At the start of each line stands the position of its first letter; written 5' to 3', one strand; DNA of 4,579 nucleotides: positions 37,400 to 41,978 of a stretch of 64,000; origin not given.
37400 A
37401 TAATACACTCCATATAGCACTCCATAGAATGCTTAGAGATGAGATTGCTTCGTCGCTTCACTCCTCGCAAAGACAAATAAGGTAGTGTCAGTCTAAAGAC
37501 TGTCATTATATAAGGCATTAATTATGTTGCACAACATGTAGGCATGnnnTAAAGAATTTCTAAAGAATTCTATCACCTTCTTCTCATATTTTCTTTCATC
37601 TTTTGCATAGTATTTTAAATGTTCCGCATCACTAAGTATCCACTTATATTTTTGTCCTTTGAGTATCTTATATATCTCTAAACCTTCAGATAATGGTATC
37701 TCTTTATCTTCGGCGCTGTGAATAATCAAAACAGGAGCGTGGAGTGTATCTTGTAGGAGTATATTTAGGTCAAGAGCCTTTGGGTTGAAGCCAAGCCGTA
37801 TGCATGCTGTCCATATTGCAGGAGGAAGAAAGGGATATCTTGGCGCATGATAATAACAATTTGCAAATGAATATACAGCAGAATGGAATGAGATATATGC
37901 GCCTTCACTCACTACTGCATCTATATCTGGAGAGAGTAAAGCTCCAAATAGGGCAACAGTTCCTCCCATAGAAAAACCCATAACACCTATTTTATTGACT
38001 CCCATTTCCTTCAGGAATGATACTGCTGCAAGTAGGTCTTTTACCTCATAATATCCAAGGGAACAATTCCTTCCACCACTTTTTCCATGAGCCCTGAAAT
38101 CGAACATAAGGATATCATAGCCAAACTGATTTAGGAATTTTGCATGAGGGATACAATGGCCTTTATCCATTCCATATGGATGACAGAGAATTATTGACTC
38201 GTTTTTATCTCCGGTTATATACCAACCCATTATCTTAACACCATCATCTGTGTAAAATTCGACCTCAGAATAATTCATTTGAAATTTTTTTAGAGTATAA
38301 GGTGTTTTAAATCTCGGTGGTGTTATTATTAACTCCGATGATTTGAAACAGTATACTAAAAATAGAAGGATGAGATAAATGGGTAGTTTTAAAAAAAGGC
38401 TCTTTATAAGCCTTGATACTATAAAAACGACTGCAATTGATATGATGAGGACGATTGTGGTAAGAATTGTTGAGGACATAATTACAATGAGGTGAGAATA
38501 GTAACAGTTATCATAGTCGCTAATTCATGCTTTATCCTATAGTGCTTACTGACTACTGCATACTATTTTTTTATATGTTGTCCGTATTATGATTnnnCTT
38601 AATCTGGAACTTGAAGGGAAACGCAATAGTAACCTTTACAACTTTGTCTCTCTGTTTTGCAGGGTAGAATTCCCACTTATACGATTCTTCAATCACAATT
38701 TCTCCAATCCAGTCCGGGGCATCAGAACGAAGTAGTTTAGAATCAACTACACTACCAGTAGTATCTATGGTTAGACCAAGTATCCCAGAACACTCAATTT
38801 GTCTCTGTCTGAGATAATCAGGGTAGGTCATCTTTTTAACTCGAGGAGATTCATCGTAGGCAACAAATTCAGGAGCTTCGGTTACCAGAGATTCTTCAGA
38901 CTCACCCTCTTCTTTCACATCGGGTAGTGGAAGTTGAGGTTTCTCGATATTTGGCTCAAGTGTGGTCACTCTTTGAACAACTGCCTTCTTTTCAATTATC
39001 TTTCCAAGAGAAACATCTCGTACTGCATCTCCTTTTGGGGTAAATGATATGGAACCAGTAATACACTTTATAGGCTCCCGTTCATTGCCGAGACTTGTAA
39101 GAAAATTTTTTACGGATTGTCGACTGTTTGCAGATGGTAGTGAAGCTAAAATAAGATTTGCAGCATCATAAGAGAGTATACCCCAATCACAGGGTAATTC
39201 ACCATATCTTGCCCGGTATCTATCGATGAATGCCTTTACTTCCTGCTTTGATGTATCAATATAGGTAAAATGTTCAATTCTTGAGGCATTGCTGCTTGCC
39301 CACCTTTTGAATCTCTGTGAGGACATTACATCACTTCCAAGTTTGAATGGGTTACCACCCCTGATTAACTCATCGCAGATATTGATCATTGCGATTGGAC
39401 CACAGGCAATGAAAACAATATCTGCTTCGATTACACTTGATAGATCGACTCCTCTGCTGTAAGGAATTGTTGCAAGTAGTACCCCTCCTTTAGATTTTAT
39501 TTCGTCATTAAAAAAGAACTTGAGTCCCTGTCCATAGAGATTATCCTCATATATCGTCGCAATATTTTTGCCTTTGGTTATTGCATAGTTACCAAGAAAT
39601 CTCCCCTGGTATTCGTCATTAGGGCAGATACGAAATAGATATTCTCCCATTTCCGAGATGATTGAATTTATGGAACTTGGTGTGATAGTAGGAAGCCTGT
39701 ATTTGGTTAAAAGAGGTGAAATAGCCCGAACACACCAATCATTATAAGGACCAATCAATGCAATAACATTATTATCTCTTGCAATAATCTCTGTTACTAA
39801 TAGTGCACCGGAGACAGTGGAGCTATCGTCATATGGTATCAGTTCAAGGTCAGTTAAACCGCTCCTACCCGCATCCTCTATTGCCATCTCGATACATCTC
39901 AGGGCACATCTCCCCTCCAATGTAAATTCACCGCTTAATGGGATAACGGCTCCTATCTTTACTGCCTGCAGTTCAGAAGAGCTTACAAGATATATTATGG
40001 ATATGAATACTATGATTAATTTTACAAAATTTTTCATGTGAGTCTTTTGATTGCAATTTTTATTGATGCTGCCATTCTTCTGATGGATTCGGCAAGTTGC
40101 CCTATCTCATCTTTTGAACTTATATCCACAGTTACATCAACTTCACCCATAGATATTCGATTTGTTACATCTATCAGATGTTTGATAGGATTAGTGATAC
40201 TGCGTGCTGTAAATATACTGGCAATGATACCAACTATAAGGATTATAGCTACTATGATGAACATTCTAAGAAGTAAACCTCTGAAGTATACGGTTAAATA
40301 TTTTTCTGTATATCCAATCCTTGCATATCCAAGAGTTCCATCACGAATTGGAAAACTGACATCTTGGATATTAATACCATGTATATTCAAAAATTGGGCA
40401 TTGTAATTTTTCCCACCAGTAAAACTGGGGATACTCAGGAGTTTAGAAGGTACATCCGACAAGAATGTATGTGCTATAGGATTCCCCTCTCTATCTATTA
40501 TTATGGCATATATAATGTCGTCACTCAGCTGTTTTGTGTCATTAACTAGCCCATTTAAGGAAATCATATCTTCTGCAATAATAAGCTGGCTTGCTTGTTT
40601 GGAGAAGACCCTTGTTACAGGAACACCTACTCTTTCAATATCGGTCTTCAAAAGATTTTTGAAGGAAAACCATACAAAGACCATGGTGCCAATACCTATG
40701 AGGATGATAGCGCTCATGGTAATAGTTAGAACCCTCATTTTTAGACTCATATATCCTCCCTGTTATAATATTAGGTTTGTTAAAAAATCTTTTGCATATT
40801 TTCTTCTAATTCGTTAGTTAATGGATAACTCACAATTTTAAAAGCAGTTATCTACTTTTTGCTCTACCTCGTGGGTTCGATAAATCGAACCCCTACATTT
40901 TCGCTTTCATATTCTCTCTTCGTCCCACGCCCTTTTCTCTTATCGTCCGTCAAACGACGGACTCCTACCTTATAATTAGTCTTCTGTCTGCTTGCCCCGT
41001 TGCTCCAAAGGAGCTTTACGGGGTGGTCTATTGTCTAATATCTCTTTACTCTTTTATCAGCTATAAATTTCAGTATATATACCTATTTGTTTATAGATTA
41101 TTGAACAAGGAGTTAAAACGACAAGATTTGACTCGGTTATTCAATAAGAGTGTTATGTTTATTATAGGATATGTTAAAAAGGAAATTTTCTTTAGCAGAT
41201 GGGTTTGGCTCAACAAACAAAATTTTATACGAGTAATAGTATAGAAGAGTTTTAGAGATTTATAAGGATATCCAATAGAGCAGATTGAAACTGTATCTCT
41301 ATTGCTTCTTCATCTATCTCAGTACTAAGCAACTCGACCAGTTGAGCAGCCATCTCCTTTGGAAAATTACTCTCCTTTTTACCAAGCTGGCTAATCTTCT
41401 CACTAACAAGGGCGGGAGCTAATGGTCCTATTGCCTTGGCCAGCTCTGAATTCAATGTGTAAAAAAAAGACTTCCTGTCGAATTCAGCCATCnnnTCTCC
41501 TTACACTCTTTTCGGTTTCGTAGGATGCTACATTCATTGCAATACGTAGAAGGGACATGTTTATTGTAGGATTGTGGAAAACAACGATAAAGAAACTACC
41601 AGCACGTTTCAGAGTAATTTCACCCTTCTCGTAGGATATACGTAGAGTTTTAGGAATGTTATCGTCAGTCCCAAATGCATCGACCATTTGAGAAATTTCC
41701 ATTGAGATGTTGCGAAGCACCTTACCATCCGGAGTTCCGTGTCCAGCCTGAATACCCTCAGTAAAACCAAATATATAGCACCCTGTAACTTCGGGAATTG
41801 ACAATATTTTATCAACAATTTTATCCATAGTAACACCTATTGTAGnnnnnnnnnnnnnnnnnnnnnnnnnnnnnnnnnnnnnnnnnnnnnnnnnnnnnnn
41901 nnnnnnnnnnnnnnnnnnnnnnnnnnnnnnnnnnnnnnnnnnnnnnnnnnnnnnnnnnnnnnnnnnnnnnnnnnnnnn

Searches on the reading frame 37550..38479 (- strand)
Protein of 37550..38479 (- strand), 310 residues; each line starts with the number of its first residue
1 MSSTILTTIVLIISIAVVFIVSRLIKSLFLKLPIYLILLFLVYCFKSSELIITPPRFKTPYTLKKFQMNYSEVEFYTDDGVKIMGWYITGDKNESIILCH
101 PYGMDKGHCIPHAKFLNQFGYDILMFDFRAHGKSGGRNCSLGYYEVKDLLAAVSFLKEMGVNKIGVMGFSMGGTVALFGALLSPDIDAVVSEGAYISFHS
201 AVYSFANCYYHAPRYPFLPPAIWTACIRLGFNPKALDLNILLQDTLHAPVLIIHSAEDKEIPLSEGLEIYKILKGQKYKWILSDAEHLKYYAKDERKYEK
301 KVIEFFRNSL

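Call 53: search_protein_families(library=pfam, proteins=[window:37550-38479:-], max_evalue=0.001)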
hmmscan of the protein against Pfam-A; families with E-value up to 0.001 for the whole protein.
window:37550-38479:- (310 aa): 8 families
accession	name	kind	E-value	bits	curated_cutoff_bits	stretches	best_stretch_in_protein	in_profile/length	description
PF00561.26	Abhydrolase_1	-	4.4e-15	56.4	25.8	1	96-194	3-102/245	alpha/beta hydrolase fold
PF12146.15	Hydrolase_4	-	2.6e-12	47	27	1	93-201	4-116/239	Serine aminopeptidase, S33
PF02129.25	Peptidase_S15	-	5e-09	36.7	23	1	116-208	47-141/262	X-Pro dipeptidyl-peptidase (S15 family)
PF00326.27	Peptidase_S9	-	1.9e-08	34.5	22.6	1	140-309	39-209/213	Prolyl oligopeptidase family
PF12697.13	Abhydrolase_6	-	7.7e-08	33.7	26.3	1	96-208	1-117/217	Alpha/beta hydrolase family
PF01738.24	DLH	-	1.5e-07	31.7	21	1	147-277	79-173/217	Dienelactone hydrolase family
PF20434.5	BD-FAE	-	0.00033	20.7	26.8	0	146-184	67-111/215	BD-FAE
PF05448.18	AXE1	-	0.00049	19.4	21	0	146-206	160-220/321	Acetyl xylan esterase (AXE1)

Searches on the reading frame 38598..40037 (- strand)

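Call 53: search_protein_families(library=pfam, proteins=[window:38598-40037:-], max_evalue=0.001)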
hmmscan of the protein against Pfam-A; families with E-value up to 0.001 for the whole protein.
window:38598-40037:- (480 aa): 3 families
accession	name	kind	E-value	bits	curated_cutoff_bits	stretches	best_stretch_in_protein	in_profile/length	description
PF13458.12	Peripla_BP_6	-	3.8e-28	99.6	31.7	1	26-347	2-338/343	Periplasmic binding protein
PF01094.35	ANF_receptor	-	4.1e-12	46.2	25.4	1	48-185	5-148/353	Receptor family ligand binding region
PF03544.19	TonB_C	-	2.4e-08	34.7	24.6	1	402-478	2-78/79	Gram-negative bacterial TonB protein C-terminal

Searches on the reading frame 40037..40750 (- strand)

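Call 53: search_protein_families(library=pfam, proteins=[window:40037-40750:-], max_evalue=0.001)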
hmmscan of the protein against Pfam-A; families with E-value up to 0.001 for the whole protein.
window:40037-40750:- (238 aa): 2 families
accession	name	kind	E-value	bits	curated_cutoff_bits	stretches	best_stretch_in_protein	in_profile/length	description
PF00672.30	HAMP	-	2.8e-14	53.6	25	1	180-230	1-51/53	HAMP domain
PF17203.10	sCache_3_2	-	0.00074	20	28.4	0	63-153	38-132/140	Single cache domain 3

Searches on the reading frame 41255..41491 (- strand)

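Call 57: search_protein_families(library=pfam, proteins=[window:41255-41491:-], max_evalue=0.5)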
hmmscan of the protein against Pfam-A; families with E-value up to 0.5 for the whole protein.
window:41255-41491:- (79 aa): 2 families
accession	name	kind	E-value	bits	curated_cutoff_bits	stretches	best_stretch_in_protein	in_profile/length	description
PF01968.24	Hydantoinase_A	-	0.09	12.4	22.9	1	22-62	188-228/291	Hydantoinase/oxoprolinase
PF21822.3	Phage_TAC_15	-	0.1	13.6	22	1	15-66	20-71/127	Phage tail assembly chaperone protein, TAC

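Call 88: search_protein_families(library=ncbifam, proteins=[window:41255-41491:-], max_evalue=0.01)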
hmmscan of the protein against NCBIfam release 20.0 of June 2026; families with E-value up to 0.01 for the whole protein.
window:41255-41491:- (79 aa): 0 families

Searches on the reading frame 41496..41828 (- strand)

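Call 54: search_protein_families(library=pfam, proteins=[window:41496-41828:-], max_evalue=0.001)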
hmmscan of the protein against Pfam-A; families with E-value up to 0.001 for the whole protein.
window:41496-41828:- (111 aa): 0 families

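Call 57: search_protein_families(library=pfam, proteins=[window:41496-41828:-], max_evalue=0.5)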
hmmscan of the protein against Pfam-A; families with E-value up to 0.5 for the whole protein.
window:41496-41828:- (111 aa): 1 family
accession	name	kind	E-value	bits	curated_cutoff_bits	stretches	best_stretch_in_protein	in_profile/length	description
PF03259.23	Robl_LC7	-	0.049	13.8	23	1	39-83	46-89/91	Roadblock/LC7 domain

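Call 88: search_protein_families(library=ncbifam, proteins=[window:41496-41828:-], max_evalue=0.01)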
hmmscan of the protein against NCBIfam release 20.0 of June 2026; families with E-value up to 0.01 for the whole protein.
window:41496-41828:- (111 aa): 0 families
